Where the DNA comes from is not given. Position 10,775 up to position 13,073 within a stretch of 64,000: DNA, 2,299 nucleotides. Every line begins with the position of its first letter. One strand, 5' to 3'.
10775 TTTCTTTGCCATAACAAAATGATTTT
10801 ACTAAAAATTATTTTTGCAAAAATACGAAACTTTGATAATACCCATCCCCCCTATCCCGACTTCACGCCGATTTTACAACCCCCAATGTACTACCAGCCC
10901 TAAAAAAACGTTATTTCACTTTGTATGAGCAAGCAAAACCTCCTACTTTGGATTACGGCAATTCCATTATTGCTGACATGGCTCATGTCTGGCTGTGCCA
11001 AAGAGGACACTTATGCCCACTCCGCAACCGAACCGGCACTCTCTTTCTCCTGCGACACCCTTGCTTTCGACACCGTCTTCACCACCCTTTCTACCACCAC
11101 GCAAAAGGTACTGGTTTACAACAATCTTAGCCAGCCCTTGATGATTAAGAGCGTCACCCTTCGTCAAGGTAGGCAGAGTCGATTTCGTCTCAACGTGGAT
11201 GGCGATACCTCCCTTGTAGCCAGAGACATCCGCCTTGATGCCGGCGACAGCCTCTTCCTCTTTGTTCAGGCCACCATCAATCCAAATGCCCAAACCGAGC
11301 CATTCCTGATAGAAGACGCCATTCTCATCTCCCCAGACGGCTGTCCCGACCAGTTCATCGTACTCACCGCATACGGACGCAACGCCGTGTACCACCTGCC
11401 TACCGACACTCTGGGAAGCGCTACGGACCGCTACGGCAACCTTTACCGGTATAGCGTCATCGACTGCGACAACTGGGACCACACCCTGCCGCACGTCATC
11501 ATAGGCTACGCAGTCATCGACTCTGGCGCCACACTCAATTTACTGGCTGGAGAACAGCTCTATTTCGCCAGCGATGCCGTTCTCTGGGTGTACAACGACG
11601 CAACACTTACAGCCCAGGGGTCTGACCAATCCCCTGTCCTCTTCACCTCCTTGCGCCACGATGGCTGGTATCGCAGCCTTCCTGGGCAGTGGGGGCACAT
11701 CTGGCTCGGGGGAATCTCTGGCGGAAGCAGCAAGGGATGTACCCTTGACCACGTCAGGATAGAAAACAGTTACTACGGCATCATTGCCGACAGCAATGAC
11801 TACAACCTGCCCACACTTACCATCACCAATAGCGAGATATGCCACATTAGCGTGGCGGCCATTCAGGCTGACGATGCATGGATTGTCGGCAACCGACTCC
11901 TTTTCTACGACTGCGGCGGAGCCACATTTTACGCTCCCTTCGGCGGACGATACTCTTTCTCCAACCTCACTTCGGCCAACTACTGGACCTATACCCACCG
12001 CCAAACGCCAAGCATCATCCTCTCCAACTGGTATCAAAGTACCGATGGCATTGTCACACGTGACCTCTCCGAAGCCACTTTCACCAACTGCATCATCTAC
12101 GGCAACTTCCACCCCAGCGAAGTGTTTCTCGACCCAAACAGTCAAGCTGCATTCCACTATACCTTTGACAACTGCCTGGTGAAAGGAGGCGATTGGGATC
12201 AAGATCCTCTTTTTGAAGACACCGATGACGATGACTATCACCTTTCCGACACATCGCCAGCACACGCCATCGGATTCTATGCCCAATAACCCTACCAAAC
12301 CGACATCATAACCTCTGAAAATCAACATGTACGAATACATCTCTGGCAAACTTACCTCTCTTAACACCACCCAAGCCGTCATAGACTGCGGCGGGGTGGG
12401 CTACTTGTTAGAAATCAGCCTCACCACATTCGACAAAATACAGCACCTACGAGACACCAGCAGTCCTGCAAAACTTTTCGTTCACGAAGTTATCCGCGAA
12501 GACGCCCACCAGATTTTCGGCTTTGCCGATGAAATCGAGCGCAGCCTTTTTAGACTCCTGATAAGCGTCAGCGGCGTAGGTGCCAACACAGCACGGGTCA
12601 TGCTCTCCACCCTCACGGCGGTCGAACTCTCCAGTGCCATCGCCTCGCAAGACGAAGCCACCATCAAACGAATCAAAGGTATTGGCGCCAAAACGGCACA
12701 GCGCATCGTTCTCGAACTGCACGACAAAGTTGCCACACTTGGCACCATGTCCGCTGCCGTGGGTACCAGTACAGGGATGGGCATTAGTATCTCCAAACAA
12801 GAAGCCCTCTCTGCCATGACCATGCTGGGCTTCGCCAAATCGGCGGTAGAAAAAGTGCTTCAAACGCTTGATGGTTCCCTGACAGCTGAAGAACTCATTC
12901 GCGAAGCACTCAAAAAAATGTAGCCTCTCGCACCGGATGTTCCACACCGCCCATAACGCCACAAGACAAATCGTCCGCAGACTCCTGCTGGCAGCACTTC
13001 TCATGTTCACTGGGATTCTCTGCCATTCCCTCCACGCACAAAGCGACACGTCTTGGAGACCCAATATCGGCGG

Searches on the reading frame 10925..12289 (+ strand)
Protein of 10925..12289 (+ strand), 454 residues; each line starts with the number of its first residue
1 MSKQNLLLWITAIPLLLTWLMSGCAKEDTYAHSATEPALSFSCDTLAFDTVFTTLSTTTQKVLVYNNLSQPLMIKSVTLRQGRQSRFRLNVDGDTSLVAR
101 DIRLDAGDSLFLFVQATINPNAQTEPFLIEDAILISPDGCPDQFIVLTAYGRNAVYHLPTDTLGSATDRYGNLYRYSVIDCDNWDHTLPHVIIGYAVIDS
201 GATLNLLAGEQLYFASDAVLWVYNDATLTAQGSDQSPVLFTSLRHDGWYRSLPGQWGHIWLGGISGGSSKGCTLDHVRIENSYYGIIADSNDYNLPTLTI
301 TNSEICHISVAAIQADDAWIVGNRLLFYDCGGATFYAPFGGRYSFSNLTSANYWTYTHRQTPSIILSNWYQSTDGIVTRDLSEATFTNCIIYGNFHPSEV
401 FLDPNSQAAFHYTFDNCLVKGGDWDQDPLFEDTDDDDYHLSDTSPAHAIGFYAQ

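Call 53: search_protein_families(library=ncbifam, proteins=[window:10925-12289:+], max_evalue=0.00001)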
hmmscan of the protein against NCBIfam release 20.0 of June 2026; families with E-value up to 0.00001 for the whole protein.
window:10925-12289:+ (454 aa): 0 families

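Call 66: search_protein_families(library=pfam, proteins=[window:10925-12289:+], max_evalue=0.01)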
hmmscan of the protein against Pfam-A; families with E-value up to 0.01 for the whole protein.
window:10925-12289:+ (454 aa): 1 family
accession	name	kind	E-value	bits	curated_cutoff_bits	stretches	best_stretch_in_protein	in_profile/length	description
PF13229.12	Beta_helix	-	8.4e-06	25.9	25.9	1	263-395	2-138/158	Right handed beta helix region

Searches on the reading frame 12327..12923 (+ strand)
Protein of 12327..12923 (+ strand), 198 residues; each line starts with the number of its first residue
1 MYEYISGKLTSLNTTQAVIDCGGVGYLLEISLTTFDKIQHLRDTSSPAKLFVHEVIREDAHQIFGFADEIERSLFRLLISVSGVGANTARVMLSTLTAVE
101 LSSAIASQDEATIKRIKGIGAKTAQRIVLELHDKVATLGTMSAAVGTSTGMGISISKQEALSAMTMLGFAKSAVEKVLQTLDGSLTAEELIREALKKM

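Call 53: search_protein_families(library=ncbifam, proteins=[window:12327-12923:+], max_evalue=0.00001)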
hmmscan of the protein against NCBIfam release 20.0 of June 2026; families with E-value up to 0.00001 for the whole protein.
window:12327-12923:+ (198 aa): 2 families
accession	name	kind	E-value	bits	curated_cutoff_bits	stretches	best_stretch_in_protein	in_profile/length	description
TIGR00084.2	ruvA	equivalog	2.2e-55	187.4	85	1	1-196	1-202/202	Holliday junction branch migration protein RuvA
NF011194.0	PRK14600.1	equivalog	1.6e-28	99.7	180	1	4-198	4-186/188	Holliday junction branch migration protein RuvA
